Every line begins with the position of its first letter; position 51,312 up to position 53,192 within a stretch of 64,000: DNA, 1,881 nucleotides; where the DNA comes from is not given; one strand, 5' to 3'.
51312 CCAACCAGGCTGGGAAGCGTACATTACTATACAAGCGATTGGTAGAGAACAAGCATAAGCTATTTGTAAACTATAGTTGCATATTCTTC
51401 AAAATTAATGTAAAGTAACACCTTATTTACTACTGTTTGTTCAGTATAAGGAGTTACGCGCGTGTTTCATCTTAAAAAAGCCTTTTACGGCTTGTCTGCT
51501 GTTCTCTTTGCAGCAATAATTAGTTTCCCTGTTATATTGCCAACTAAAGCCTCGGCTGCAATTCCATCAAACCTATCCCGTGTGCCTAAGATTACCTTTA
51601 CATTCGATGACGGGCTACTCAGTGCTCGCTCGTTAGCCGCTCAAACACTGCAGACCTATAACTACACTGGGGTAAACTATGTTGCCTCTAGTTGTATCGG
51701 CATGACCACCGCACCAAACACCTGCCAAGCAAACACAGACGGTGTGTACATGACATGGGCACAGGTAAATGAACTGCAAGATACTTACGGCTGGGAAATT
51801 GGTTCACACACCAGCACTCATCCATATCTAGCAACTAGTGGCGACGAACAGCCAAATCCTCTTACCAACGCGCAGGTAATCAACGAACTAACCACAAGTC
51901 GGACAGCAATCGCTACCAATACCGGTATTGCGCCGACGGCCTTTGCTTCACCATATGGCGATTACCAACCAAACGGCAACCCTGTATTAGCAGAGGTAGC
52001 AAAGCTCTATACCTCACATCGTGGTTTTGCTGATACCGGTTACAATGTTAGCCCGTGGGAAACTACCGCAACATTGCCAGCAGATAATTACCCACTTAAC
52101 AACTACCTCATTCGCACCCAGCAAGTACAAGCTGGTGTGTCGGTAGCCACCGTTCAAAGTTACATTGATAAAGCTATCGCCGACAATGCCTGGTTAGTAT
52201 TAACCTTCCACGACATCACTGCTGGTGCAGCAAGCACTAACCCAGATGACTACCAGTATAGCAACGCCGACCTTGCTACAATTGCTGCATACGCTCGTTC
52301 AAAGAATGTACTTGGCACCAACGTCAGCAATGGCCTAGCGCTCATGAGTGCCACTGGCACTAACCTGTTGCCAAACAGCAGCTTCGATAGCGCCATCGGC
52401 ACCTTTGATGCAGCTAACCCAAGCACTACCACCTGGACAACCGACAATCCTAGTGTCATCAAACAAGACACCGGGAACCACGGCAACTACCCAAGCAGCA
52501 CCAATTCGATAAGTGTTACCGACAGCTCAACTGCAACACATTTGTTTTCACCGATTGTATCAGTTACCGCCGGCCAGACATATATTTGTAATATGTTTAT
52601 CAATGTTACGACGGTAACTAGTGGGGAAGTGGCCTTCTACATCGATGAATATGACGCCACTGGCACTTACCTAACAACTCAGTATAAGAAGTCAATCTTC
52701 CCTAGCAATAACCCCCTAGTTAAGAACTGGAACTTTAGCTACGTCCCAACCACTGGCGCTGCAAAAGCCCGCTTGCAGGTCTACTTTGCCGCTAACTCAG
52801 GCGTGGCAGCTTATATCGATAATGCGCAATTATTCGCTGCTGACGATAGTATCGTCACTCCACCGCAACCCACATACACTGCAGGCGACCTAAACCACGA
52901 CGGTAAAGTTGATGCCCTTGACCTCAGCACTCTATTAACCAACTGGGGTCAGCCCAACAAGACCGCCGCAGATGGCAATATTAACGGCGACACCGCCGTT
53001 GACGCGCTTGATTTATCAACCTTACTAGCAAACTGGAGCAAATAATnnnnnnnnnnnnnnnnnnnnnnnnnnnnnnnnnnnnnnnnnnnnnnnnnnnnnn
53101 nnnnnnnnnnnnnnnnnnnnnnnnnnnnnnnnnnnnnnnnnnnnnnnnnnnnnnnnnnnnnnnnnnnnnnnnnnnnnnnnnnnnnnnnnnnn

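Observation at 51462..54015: Second dockerin/cohesin pair: a CE4 polysaccharide deacetylase docked to a TM-anchored cohesin (locus 2)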

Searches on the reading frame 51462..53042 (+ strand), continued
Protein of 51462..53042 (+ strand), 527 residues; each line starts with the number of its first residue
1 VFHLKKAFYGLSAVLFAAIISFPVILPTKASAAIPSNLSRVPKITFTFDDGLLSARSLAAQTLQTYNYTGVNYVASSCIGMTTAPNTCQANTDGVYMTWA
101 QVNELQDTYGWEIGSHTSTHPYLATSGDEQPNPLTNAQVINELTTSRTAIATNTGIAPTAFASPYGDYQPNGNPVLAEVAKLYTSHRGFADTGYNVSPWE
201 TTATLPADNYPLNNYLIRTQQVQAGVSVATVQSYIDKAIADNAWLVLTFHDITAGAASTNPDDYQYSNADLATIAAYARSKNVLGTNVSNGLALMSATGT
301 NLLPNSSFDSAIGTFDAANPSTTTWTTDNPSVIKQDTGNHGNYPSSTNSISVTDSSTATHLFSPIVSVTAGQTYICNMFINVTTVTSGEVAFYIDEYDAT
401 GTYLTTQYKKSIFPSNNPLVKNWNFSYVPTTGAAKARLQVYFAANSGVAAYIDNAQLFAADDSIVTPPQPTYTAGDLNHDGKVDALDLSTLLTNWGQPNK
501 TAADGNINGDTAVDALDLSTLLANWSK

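Call 72: search_protein_families(library=ncbifam, proteins=[L008:455-1825:+, L004:6147-7424:+, L004:5571-6140:+], max_evalue=0.001)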
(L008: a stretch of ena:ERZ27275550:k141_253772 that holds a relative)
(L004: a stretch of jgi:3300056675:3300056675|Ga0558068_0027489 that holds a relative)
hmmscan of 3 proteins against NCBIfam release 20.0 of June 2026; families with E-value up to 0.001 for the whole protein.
L008:455-1825:+ (457 aa): 28 families (the best 25 are shown)
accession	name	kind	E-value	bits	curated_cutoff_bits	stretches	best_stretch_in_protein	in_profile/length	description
TIGR03937.1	PgaC_IcaA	equivalog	1.1e-46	159.6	422.3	2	131-448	91-406/407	poly-beta-1,6-N-acetyl-D-glucosamine synthase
TIGR03111.1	glyc2_xrt_Gpos1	hypoth_equivalog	4.1e-23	81.9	363.95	1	140-397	108-376/439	TIGR03111 family XrtG-associated glycosyltransferase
TIGR04283.1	glyco_like_mftF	equivalog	1.8e-19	70.2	182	1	57-272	1-170/221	TIGR04283 family arsenosugar biosynthesis glycosyltransferase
TIGR03030.1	CelA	equivalog_domain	1.4e-16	59.7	699.1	2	48-191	124-254/714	UDP-forming cellulose synthase catalytic subunit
TIGR03965.1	mycofact_glyco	equivalog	6.1e-15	55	280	2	53-101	72-122/467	mycofactocin biosynthesis glycosyltransferase MftF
NF041875.1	EPS_EpsD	equivalog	1e-13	51.4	370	2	57-104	1-50/325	exopolysaccharide biosynthesis glycosyltransferase EpsD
NF007482.0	PRK10073.1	equivalog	1.2e-13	50.8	423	1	53-113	4-64/334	glycosyltransferase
TIGR04242.1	nodulat_NodC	equivalog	1.3e-13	50.7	550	2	147-309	114-281/395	chitooligosaccharide synthase NodC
NF053846.1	glyco_with_XrtP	equivalog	1.4e-12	47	520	1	59-249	45-218/440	XrtP-associated glycosyltransferase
NF047683.1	TeichurnBiosyTuaG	equivalog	1.7e-12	47.5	400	1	53-121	4-71/252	teichuronic acid biosynthesis protein TuaG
TIGR03469.1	HpnB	hypoth_equivalog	8.8e-12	44.7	379.25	1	44-115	33-105/386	hopene-associated glycosyltransferase HpnB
NF041865.1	EpsU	equivalog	1e-11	44.5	700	1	53-100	37-86/394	exopolysaccharide biosynthesis GT2 family glycosyltransferase EpsU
NF038299.1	EPS_HpsN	equivalog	6.3e-11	41.8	425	1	55-121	1-65/317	hormogonium polysaccharide biosynthesis glycosyltransferase HpsN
NF050050.1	ProtGlycPglI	equivalog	3e-10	40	500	1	55-111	2-58/306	GalNAc(5)-diNAcBac-PP-undecaprenol beta-1,3-glucosyltransferase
NF038302.1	EPS_HpsE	equivalog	1.2e-09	37.6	300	1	57-148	3-96/307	hormogonium polysaccharide biosynthesis glycosyltransferase HpsE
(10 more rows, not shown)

L004:6147-7424:+ (426 aa): 25 families
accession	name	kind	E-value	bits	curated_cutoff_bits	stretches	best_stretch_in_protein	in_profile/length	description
TIGR03937.1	PgaC_IcaA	equivalog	3e-50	171.4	422.3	1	23-418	15-406/407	poly-beta-1,6-N-acetyl-D-glucosamine synthase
TIGR03111.1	glyc2_xrt_Gpos1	hypoth_equivalog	2.1e-28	99.3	363.95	1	38-357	34-359/439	TIGR03111 family XrtG-associated glycosyltransferase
TIGR04242.1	nodulat_NodC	equivalog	1.5e-15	57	550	1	44-335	39-333/395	chitooligosaccharide synthase NodC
TIGR04283.1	glyco_like_mftF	equivalog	1.8e-14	53.9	182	1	55-246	1-173/221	TIGR04283 family arsenosugar biosynthesis glycosyltransferase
NF047683.1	TeichurnBiosyTuaG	equivalog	2.8e-14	53.3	400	1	51-246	4-190/252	teichuronic acid biosynthesis protein TuaG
TIGR03965.1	mycofact_glyco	equivalog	7e-14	51.5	280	1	52-315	73-333/467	mycofactocin biosynthesis glycosyltransferase MftF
TIGR03030.1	CelA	equivalog_domain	3.6e-13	48.4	699.1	1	30-353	110-448/714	UDP-forming cellulose synthase catalytic subunit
NF041875.1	EPS_EpsD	equivalog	1.2e-12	47.9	370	1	55-246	1-193/325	exopolysaccharide biosynthesis glycosyltransferase EpsD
NF007482.0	PRK10073.1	equivalog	1.2e-11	44.2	423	1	51-150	4-99/334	glycosyltransferase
NF053846.1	glyco_with_XrtP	equivalog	1.1e-10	40.8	520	2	57-177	45-176/440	XrtP-associated glycosyltransferase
NF045692.1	OglycostaseCruG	equivalog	2.5e-10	39.8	600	1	52-265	40-262/386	2'-O-glycosyltransferase CruG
NF053739.1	GlytfEpsEBac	equivalog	5.3e-10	38.7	450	1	53-247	1-190/265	glycosyltransferase EpsE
TIGR03469.1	HpnB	hypoth_equivalog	1e-09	37.9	379.25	1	43-171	31-170/386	hopene-associated glycosyltransferase HpnB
NF041394.1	GtaseAglG_Halo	equivalog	8.5e-08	31.8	440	1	56-232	4-179/304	glucosyl-dolichyl phosphate glucuronosyltransferase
NF050050.1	ProtGlycPglI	equivalog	9.9e-08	31.7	500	1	53-160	2-107/306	GalNAc(5)-diNAcBac-PP-undecaprenol beta-1,3-glucosyltransferase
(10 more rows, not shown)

L004:5571-6140:+ (190 aa): 4 families
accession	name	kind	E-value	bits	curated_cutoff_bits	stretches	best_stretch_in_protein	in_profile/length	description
NF058671.1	sortase_SrtD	exception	6.8e-07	29.1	140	1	60-171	66-168/187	class D sortase, LPxTATN-specific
NF033746.1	class_D_sortase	subfamily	1.5e-06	28.1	165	1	60-171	12-114/135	class D sortase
TIGR01076.1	sortase_fam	subfamily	9.3e-05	22.2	39.35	1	60-178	2-118/136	sortase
NF033748.1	class_F_sortase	subfamily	0.00012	21.8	166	1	56-180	9-142/155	class F sortase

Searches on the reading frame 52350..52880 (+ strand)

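Call 5: search_protein_families(library=pfam, proteins=[window:52350-52880:+], max_evalue=10)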
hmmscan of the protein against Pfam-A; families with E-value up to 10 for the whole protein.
window:52350-52880:+ (177 aa): 1 family
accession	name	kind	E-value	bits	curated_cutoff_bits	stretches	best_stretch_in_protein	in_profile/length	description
PF22759.1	E217_GP41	-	0.0041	16.8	27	1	117-169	154-204/279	Baseplate hub gp41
